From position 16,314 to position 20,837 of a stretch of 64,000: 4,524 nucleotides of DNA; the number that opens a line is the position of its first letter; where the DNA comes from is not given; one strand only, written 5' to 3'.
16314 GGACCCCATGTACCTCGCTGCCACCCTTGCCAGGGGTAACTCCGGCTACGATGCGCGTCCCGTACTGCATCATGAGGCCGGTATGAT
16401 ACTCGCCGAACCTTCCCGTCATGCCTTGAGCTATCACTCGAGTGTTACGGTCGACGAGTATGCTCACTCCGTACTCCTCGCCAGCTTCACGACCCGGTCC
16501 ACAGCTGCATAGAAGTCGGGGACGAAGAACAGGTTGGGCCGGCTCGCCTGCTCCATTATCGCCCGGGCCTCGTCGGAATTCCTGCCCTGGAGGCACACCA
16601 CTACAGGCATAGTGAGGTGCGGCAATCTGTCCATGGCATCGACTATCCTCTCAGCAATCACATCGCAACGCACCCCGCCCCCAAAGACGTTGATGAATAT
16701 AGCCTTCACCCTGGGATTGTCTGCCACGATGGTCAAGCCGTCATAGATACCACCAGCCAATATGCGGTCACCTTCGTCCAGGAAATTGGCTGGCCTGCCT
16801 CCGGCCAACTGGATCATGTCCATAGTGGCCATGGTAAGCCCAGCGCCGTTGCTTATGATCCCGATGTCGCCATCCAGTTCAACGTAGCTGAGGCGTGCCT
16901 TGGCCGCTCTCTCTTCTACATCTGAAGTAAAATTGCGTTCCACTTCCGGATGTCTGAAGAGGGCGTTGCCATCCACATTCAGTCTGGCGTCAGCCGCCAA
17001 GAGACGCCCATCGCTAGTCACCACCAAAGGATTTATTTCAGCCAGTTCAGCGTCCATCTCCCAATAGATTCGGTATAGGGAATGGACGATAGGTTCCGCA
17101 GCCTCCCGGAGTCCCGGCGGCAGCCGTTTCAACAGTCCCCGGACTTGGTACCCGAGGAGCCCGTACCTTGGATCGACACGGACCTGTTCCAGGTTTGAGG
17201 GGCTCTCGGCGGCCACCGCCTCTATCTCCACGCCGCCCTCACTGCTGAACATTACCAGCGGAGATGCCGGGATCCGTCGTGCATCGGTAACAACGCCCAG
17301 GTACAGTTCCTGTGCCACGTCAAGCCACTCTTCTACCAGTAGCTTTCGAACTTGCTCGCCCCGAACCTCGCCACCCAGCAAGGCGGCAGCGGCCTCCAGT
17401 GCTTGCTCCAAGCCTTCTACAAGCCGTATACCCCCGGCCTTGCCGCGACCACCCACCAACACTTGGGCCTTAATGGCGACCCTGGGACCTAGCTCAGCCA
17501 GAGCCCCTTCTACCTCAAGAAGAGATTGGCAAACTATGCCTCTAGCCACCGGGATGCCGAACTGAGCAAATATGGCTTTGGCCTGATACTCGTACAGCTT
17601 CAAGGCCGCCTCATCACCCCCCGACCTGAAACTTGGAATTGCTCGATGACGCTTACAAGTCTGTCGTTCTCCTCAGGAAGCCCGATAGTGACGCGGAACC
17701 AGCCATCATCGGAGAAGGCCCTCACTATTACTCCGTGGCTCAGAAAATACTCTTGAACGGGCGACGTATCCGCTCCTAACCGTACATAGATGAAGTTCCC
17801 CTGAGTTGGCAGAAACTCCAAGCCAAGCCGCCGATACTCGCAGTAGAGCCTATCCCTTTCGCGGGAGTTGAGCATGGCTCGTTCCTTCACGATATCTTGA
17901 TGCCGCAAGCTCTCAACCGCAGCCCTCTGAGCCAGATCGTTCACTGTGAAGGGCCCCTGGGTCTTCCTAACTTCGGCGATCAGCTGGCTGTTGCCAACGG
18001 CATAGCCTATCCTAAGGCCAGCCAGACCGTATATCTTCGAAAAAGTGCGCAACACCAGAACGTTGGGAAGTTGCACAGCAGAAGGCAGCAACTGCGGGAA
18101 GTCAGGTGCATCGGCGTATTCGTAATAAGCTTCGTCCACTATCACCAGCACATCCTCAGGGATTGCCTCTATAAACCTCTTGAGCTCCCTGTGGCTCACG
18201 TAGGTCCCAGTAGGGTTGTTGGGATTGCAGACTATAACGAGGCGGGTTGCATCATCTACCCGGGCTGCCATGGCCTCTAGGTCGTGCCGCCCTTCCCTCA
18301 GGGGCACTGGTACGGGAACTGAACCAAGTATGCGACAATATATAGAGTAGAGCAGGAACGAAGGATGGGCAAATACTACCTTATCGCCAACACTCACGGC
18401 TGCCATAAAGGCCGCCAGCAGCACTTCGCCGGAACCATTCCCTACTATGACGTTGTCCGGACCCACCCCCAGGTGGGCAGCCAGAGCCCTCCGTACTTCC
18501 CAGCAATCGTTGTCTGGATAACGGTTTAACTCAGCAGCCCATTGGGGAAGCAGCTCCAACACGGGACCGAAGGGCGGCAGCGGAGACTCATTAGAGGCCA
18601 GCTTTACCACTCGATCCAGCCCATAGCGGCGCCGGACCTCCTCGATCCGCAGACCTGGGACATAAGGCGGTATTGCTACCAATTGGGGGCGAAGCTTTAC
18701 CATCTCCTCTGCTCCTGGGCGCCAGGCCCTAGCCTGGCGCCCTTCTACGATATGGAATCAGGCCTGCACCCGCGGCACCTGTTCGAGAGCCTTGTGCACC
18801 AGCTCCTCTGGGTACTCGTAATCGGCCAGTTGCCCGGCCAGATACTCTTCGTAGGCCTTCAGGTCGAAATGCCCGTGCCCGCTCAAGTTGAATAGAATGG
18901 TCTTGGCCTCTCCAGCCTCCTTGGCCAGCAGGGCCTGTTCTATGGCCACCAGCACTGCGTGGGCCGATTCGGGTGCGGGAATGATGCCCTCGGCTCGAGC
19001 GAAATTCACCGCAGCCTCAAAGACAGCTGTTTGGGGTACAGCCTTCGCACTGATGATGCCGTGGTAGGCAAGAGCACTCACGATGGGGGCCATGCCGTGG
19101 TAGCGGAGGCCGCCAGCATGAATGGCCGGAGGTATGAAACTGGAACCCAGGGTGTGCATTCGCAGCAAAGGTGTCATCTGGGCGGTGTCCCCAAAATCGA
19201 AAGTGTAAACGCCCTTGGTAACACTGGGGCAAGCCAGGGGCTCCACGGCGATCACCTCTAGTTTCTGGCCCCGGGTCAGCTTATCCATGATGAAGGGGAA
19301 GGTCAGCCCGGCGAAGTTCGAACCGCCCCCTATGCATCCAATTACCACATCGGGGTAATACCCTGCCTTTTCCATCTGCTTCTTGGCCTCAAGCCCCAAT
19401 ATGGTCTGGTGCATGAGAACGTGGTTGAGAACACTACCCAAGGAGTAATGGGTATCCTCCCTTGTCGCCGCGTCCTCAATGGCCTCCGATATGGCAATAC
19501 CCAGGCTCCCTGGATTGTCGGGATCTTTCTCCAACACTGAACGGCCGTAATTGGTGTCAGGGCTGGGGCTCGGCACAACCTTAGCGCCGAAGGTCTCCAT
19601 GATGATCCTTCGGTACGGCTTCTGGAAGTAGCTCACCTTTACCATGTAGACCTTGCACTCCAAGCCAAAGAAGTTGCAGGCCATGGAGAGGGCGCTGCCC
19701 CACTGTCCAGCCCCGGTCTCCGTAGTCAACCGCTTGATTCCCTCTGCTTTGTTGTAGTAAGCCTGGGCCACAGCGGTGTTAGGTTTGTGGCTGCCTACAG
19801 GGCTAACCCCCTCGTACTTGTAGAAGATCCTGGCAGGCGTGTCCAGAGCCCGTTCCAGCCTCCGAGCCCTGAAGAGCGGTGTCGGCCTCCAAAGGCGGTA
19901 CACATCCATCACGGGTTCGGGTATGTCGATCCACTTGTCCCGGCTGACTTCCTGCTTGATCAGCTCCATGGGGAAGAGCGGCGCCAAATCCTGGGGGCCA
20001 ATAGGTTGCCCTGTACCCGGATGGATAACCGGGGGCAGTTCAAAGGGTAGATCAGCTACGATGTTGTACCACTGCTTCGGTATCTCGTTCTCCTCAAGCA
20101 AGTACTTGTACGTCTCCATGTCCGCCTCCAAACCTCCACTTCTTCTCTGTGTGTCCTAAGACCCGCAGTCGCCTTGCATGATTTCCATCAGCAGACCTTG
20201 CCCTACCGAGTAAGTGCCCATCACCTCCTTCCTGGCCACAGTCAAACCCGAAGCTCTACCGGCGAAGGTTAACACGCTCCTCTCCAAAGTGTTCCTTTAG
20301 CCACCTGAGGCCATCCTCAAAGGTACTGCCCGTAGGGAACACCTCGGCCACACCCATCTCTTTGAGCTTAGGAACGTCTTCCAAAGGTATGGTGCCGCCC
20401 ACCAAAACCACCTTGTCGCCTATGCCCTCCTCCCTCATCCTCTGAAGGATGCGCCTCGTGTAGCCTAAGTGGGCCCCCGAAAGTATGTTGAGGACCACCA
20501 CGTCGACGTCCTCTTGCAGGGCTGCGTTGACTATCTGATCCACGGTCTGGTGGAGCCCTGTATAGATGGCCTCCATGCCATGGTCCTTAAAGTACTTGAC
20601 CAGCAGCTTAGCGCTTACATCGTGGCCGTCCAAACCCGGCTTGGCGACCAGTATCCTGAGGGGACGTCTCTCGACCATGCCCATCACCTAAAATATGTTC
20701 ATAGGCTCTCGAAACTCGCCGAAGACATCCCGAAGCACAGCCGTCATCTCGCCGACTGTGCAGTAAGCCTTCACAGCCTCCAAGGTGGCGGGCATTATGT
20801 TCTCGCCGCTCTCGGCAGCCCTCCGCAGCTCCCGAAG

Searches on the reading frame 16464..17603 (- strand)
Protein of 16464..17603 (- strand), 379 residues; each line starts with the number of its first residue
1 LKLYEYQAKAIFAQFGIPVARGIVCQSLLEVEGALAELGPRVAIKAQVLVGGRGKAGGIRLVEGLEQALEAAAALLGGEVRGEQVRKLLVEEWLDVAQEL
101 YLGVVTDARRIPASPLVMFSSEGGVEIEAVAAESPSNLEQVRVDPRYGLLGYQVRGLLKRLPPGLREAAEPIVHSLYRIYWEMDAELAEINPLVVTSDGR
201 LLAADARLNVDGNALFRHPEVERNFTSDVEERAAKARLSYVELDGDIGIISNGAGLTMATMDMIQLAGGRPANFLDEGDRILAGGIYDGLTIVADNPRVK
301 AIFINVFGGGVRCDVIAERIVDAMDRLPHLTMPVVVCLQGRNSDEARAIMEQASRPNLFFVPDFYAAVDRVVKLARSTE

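Call 3: search_protein_families(library=pfam, proteins=[window:16464-17603:-])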
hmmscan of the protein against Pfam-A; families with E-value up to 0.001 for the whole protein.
window:16464-17603:- (379 aa): 5 families
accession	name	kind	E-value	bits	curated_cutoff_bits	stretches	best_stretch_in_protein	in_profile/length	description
PF08442.15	ATP-grasp_2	-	4.7e-54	183.5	29.5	1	2-195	1-202/202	ATP-grasp domain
PF00549.24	Ligase_CoA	-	4.6e-20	72.5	24.5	1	250-352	1-109/128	CoA-ligase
PF24948.1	Citrate_synth_N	-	2e-12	47.4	83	1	42-217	54-227/232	ATP-citrate synthase ATP-grasp domain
PF13549.11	ATP-grasp_5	-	6.1e-12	45.8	27.6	1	3-210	10-221/221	ATP-grasp domain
PF01071.24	GARS_A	-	0.00017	21.9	27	1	8-111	6-105/194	Phosphoribosylglycinamide synthetase, ATP-grasp (A) domain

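Call 4: search_protein_families(library=ncbifam, proteins=[window:16464-17603:-])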
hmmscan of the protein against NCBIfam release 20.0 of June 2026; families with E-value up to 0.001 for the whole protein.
window:16464-17603:- (379 aa): 4 families
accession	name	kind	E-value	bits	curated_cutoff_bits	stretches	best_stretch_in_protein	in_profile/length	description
NF001913.0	PRK00696.1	equivalog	7.6e-119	397.2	370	1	1-376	1-386/388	ADP-forming succinate--CoA ligase subunit beta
TIGR01016.1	sucCoAbeta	subfamily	3.8e-114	381.6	375.55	1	1-375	1-385/386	succinate-CoA ligase subunit beta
NF010647.0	PRK14046.1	equivalog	1.2e-86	291.3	604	1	1-372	1-382/392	malate--CoA ligase subunit beta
TIGR00877.1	purD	equivalog_domain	0.00065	18.6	288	0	8-111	108-207/425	phosphoribosylamine--glycine ligase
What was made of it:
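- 16464..17603 (-): SucC-like ADP-forming succinate-CoA ligase beta subunit. It scores above the NCBIfam cut-off. call 4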

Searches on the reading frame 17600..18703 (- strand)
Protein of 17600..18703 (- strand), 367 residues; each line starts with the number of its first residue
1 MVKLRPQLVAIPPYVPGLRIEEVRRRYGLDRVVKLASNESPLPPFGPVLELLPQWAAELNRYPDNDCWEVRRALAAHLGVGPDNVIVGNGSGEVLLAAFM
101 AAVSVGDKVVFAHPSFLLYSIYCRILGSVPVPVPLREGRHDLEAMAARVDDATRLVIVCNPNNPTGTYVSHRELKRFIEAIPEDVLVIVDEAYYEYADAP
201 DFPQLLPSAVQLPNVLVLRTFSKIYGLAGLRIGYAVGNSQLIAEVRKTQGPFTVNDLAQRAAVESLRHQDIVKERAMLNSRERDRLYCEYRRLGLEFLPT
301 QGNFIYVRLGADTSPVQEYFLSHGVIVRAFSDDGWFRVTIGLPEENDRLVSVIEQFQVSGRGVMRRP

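Call 3: search_protein_families(library=pfam, proteins=[window:17600-18703:-])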
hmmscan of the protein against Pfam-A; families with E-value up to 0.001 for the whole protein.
window:17600-18703:- (367 aa): 2 families
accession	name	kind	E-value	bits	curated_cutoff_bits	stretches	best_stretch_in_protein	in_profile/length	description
PF00155.27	Aminotran_1_2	-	3.1e-58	198.1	19.7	1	32-353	3-361/361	Aminotransferase class I and II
PF04864.19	Alliinase_C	-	5e-05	22.8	22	1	85-240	69-211/363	Allinase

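Call 4: search_protein_families(library=ncbifam, proteins=[window:17600-18703:-])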
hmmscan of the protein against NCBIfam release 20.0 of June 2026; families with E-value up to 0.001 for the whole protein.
window:17600-18703:- (367 aa): 73 families (the best 25 are shown)
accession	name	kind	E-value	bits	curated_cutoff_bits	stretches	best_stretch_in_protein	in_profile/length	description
NF002878.0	PRK03321.1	subfamily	7.2e-112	373.6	374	1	2-357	3-349/352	histidinol-phosphate transaminase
TIGR01141.1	hisC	equivalog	1.8e-95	319.8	276.55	1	5-355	1-348/349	histidinol-phosphate transaminase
NF003496.0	PRK05166.1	equivalog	2.8e-86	289.6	540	1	4-356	10-369/373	histidinol-phosphate transaminase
TIGR01140.1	L_thr_O3P_dcar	equivalog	7.9e-63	212.6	290.55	1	20-353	5-330/331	threonine-phosphate decarboxylase CobD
NF006014.0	PRK08153.1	equivalog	1.3e-58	198.6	510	1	3-349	6-356/370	pyridoxal phosphate-dependent aminotransferase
NF006580.0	PRK09105.1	subfamily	5.2e-57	193.4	444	1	31-355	47-369/375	pyridoxal phosphate-dependent aminotransferase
NF002877.0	PRK03317.1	equivalog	5.7e-57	193.2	409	1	29-356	30-366/374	histidinol-phosphate transaminase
NF002726.0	PRK02610.1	equivalog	8.5e-57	192.8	391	1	4-355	5-367/374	histidinol-phosphate transaminase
NF051461.1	pyoverd_PtaA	equivalog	4.3e-52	177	500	1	30-353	34-356/359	pyoverdine biosynthesis transaminase PtaA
NF041364.1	GntC_guanitoxin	equivalog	9.9e-44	149.7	415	1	69-355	41-352/356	guanitoxin biosynthesis PLP-dependent (S)-gamma-hydroxy-L-arginine cyclodehydratase GntC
NF053748.1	bifunc_CobBC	exception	1.3e-36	126.3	950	1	30-352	480-795/797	bifunctional hydrogenobyrinic acid a,c-diamide synthase/histidinol phosphate aminotransferase CobBC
NF005915.1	PRK07908.1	equivalog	5.4e-34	118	360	1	48-353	30-331/332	Rv2231c family histidinol phosphate aminotransferase CobC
TIGR03947.1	viomycin_VioD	equivalog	1.7e-29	102.9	390.9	1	69-277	55-269/359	capreomycidine synthase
NF004870.0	PRK06225.1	equivalog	2e-29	102.5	351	1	58-329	58-339/380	pyridoxal phosphate-dependent aminotransferase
NF041091.1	asp_aminotase_Arch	equivalog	7.1e-29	100.8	550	1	78-306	83-315/376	aspartate aminotransferase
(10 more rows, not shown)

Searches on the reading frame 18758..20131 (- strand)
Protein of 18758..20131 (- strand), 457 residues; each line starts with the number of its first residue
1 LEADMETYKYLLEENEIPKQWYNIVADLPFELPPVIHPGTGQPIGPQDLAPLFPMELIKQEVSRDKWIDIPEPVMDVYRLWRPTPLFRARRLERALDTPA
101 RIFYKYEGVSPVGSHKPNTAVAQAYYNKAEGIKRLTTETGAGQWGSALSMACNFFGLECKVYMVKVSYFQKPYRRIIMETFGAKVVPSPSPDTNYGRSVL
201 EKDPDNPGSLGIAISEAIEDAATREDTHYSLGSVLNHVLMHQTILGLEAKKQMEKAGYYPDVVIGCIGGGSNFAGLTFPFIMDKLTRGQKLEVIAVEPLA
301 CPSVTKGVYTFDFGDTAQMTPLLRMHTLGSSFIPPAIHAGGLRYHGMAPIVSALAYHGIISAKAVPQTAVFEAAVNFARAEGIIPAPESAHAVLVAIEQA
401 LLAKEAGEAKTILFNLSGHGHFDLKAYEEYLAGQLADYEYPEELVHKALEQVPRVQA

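Call 3: search_protein_families(library=pfam, proteins=[window:18758-20131:-])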
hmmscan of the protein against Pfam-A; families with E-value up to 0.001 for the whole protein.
window:18758-20131:- (457 aa): 1 family
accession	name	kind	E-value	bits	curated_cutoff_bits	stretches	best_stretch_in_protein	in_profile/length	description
PF00291.31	PALP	-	2.2e-39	136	35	1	80-418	4-295/295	Pyridoxal-phosphate dependent enzyme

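Call 4: search_protein_families(library=ncbifam, proteins=[window:18758-20131:-])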
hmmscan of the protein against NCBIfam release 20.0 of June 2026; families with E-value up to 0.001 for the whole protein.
window:18758-20131:- (457 aa): 17 families
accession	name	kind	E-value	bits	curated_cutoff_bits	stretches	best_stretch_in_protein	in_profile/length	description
NF009057.0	PRK12391.1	equivalog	4e-226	750.7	366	1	6-445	2-440/441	TrpB-like pyridoxal phosphate-dependent enzyme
TIGR01415.1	trpB_rel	hypoth_equivalog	7.7e-205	680.4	518.85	1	17-433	1-418/419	TrpB-like pyridoxal phosphate-dependent enzyme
NF010376.0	PRK13803.1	equivalog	2.5e-50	171.9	819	1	82-432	259-596/600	bifunctional phosphoribosylanthranilate isomerase/tryptophan synthase subunit beta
TIGR00263.1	trpB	equivalog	2.7e-46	158.4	392.45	1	82-428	49-382/385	tryptophan synthase subunit beta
NF010375.0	PRK13802.1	equivalog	1.7e-32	112.4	1386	1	82-431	325-673/695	bifunctional indole-3-glycerol phosphate synthase/tryptophan synthase subunit beta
NF006390.0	PRK08639.1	equivalog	1.7e-11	43.7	421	2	237-429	158-322/418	threonine ammonia-lyase IlvA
NF004996.0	PRK06381.1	equivalog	3.7e-11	42.6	266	1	83-189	15-116/319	threonine synthase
TIGR02079.1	THD1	equivalog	2.7e-10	39.6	440.55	1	237-429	149-314/410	threonine ammonia-lyase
NF006050.0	PRK08197.1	equivalog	1.8e-08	33.6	303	1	84-165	81-160/406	threonine synthase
TIGR01139.1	cysK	equivalog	2.2e-07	30.4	350.95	1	84-413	8-282/298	cysteine synthase A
NF008735.0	PRK11761.1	equivalog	7e-07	28.8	413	1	84-188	13-115/296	cysteine synthase CysM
TIGR01136.1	cysKM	subfamily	3.3e-06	26.7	344.15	1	84-193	8-114/299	cysteine synthase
TIGR03945.1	PLP_SbnA_fam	equivalog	1.5e-05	24.2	349.95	1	92-193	13-115/304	2,3-diaminopropionate biosynthesis protein SbnA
NF040741.1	ornith_OrtB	equivalog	4.7e-05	22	550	0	98-161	80-142/464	2-amino-4-oxopentanoate thiolase subunit OrtB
NF005292.0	PRK06815.1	equivalog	5.1e-05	22.5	371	0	81-167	19-103/320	threonine/serine dehydratase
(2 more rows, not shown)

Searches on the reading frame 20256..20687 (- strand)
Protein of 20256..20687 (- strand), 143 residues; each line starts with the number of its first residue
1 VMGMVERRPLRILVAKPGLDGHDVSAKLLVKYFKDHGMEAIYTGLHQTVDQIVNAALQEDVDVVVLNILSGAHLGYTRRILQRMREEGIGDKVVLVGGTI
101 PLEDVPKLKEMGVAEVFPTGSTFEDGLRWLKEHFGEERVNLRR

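Call 3: search_protein_families(library=pfam, proteins=[window:20256-20687:-])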
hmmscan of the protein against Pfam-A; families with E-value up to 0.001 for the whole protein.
window:20256-20687:- (143 aa): 1 family
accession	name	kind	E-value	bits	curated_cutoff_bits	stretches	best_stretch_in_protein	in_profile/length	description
PF02310.24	B12-binding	-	9.8e-19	67.8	32.1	1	11-121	2-114/121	B12 binding domain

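Call 4: search_protein_families(library=ncbifam, proteins=[window:20256-20687:-])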
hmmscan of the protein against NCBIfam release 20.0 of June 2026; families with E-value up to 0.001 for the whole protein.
window:20256-20687:- (143 aa): 12 families
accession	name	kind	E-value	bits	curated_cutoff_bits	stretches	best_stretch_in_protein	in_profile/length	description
TIGR00640.1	acid_CoA_mut_C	subfamily_domain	2e-35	121.7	57.45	1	10-133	3-126/132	methylmalonyl-CoA mutase C-terminal domain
NF006944.0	PRK09426.1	equivalog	8e-25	86.9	876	1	7-126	588-706/721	methylmalonyl-CoA mutase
NF045497.1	IsobCoAmut_IcmF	equivalog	3.5e-17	61.5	1500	1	9-127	2-122/1076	fused isobutyryl-CoA mutase/GTPase IcmF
NF002612.0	PRK02261.1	equivalog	1.4e-13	50.5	110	1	18-137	12-137/148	methylaspartate mutase subunit S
TIGR01501.1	MthylAspMutase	equivalog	2.6e-12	46.7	135.8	1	15-132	7-130/134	methylaspartate mutase subunit S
NF040743.1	ornith_mutase_E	equivalog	1.2e-08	33.4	800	1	3-121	589-713/730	D-ornithine 4,5-aminomutase subunit OraE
TIGR00734.1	hisAF_rel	hypoth_equivalog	2.3e-06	27.6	179.85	1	14-116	107-210/221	HisA/HisF family protein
NF047996.1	corrin_MtgC_2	exception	3.4e-05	23.4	370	1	20-99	100-180/212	glycine betaine-specific corrinoid protein MtgC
NF040669.1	MtaC2_Meth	equivalog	4.7e-05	22.9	450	1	20-100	137-217/267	methanol--corrinoid protein MtaC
TIGR02370.1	pyl_corrinoid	subfamily_domain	0.00033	20.1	215.3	1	20-99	95-175/197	methyltransferase cognate corrinoid protein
NF052385.1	Lys_5_6_beta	equivalog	0.00052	19.8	280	1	37-129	138-232/241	lysine 5,6-aminomutase subunit beta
NF000736.0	PRK00043.2-3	equivalog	0.00079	18.9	227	0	75-117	143-183/207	thiamine phosphate synthase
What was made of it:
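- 20256..20687 (-): Mutase small, B12-binding subunit, 143 aa. calls 3, 4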
